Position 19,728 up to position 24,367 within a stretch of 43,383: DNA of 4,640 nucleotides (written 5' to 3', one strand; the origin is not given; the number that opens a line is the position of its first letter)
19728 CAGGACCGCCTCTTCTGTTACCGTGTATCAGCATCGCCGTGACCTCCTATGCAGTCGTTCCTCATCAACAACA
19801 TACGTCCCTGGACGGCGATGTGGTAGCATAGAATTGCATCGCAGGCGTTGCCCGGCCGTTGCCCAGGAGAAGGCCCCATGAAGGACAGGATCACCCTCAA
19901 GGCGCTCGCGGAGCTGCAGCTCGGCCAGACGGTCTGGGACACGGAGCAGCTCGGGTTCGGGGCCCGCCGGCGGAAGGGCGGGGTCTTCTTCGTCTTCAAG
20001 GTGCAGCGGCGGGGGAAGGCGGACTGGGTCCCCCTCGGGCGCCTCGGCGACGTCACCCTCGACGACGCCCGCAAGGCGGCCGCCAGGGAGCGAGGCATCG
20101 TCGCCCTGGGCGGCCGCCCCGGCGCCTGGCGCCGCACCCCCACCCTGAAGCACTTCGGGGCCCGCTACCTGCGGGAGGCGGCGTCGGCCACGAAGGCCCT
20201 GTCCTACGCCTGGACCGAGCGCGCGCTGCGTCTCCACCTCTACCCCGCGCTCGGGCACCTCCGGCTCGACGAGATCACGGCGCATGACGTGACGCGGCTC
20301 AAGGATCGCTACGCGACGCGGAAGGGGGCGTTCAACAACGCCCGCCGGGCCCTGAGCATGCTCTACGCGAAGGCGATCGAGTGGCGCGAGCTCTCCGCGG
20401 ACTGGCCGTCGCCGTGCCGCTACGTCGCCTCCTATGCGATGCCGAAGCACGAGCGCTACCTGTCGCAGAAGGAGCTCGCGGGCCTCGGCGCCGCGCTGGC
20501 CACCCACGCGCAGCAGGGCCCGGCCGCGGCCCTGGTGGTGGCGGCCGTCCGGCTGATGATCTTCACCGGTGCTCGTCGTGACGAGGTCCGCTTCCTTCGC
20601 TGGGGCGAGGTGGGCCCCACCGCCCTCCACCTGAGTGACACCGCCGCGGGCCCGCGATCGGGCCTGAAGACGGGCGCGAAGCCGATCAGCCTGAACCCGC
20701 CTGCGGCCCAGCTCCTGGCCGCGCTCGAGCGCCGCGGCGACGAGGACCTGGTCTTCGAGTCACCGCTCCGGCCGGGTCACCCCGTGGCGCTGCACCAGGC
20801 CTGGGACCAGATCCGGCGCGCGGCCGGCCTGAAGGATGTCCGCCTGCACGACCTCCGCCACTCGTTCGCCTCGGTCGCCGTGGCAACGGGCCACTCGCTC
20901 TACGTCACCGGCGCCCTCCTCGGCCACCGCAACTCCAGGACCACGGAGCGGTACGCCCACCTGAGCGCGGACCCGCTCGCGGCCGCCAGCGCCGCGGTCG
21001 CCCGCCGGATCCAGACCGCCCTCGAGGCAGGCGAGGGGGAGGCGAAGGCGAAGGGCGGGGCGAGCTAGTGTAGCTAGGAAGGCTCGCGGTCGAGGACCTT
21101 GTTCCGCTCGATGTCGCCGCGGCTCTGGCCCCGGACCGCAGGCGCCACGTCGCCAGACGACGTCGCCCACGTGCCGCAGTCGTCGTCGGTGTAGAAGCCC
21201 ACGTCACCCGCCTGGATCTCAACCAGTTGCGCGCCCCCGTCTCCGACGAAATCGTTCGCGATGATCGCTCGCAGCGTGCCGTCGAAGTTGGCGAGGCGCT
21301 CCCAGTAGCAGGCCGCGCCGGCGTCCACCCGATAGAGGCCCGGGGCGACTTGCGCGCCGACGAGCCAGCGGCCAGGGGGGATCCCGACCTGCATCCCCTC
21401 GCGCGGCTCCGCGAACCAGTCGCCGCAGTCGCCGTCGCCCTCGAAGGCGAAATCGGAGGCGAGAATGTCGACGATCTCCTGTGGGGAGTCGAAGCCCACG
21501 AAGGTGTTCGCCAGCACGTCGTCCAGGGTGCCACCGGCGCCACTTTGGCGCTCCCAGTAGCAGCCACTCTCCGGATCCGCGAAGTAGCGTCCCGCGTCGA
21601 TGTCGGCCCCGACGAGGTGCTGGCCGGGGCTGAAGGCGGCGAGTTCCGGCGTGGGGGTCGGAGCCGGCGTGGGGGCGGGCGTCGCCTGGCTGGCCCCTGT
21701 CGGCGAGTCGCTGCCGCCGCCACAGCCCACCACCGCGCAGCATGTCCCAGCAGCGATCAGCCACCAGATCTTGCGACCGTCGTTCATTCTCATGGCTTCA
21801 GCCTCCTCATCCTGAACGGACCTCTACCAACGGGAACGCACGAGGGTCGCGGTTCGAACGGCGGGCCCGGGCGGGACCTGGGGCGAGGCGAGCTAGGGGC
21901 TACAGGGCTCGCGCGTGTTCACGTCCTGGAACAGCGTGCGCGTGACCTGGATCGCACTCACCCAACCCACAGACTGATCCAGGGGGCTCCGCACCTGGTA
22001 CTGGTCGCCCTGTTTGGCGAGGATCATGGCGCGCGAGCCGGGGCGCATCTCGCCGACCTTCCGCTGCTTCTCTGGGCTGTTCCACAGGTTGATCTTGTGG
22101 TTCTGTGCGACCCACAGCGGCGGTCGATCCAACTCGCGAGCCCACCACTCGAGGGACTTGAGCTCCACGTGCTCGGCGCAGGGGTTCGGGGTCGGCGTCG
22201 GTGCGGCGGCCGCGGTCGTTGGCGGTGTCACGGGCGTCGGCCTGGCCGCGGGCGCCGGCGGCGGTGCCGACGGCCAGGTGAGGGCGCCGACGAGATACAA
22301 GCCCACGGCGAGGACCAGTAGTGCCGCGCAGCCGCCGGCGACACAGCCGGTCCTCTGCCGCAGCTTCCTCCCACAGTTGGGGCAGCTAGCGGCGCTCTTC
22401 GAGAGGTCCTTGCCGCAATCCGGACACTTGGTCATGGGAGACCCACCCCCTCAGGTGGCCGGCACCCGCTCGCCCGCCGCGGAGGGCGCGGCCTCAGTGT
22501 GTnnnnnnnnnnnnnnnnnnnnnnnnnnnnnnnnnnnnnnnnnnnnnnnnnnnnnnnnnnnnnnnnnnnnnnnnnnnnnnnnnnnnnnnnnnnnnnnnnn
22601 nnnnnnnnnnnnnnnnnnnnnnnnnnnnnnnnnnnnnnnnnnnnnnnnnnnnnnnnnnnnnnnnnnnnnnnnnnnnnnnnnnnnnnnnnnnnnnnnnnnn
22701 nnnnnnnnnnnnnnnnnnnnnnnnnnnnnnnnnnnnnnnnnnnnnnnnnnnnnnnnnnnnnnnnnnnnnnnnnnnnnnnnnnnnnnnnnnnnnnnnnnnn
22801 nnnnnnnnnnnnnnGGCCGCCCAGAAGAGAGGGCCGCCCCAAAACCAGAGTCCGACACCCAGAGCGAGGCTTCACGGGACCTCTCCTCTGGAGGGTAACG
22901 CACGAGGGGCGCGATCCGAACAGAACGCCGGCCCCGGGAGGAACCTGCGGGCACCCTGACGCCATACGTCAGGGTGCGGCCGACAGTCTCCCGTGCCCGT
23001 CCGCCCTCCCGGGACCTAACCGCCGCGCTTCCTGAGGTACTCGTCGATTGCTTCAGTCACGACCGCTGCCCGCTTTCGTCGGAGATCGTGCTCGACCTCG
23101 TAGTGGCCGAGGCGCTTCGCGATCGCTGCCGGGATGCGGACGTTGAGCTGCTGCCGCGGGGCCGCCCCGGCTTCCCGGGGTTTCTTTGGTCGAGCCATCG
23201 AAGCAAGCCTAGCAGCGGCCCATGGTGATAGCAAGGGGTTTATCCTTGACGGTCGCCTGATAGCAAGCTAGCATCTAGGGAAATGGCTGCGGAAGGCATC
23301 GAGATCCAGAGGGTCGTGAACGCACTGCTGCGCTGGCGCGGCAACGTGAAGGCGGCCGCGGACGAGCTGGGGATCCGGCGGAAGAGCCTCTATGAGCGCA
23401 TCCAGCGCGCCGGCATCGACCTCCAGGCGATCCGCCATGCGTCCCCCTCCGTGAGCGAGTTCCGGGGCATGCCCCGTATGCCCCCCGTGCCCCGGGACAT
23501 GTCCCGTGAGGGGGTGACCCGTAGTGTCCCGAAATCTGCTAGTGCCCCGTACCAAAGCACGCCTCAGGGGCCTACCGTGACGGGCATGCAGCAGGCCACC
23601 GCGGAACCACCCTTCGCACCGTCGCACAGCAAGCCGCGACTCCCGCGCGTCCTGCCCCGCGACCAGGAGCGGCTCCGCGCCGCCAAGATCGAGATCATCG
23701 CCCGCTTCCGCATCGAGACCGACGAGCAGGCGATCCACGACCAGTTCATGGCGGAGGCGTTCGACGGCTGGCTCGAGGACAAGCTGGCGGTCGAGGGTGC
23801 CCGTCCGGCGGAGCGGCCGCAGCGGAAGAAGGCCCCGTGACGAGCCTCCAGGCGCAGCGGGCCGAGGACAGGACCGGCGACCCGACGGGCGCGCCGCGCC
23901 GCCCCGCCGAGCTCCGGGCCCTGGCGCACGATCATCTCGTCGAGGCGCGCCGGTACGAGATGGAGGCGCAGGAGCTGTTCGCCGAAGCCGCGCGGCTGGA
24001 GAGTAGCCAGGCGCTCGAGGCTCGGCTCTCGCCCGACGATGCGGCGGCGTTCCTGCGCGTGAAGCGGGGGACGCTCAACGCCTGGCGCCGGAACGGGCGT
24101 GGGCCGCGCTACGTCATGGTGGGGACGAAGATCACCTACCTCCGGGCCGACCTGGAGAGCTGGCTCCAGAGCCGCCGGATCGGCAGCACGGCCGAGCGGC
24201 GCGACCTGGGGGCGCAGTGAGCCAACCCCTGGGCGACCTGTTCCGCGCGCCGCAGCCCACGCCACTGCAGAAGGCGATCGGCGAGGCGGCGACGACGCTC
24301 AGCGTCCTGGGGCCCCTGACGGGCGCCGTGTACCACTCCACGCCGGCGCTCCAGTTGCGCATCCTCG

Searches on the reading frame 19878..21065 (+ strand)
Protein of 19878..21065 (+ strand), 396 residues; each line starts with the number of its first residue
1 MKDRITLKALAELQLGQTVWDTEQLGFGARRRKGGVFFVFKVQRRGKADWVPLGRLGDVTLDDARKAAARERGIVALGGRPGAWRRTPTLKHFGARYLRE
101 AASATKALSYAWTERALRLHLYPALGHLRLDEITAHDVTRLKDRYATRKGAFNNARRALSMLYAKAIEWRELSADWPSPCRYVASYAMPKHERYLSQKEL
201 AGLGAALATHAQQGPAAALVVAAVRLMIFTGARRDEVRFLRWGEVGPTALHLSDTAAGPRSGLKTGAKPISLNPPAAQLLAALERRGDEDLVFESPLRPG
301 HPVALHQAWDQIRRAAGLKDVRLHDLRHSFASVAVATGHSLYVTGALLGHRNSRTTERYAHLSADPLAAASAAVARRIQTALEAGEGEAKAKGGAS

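Call 33: search_protein_families(library=pfam, proteins=[window:19878-21065:+], max_evalue=0.01)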
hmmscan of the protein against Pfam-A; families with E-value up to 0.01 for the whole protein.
window:19878-21065:+ (396 aa): 3 families
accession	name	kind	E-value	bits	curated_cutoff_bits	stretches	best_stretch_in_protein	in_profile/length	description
PF00589.27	Phage_integrase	-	4.1e-13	49.9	27.1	1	205-363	13-169/172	Phage integrase family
PF13356.12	Arm-DNA-bind_3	-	1.9e-07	31.6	27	1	18-86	16-81/83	Arm DNA-binding domain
PF14659.12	Phage_int_SAM_3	-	0.00043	20.9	22.6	1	89-140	1-52/58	Phage integrase, N-terminal SAM-like domain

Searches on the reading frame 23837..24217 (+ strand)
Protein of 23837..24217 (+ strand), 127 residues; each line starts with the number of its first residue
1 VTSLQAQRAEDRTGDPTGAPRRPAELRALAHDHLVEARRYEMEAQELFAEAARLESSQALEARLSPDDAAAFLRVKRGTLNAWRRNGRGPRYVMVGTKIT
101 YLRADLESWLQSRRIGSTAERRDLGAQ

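Call 47: search_protein_families(library=phrogs, proteins=[window:23837-24217:+], max_evalue=0.001)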
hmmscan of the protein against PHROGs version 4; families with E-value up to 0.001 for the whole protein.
window:23837-24217:+ (127 aa): 5 families
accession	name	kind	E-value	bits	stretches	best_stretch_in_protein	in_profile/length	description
phrog_66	-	integration and excision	2e-09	38.6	1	31-123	67-153/412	excisionase and transcriptional regulator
phrog_4745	-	DNA, RNA and nucleotide metabolism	0.00019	22.2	1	51-117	19-91/107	DNA binding protein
phrog_25262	-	unknown function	0.0002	22.3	1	61-120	32-91/106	-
phrog_7338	-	unknown function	0.00035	21.8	1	49-113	16-80/87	-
phrog_668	-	DNA, RNA and nucleotide metabolism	0.00063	20.5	1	57-111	57-111/181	HTH DNA binding protein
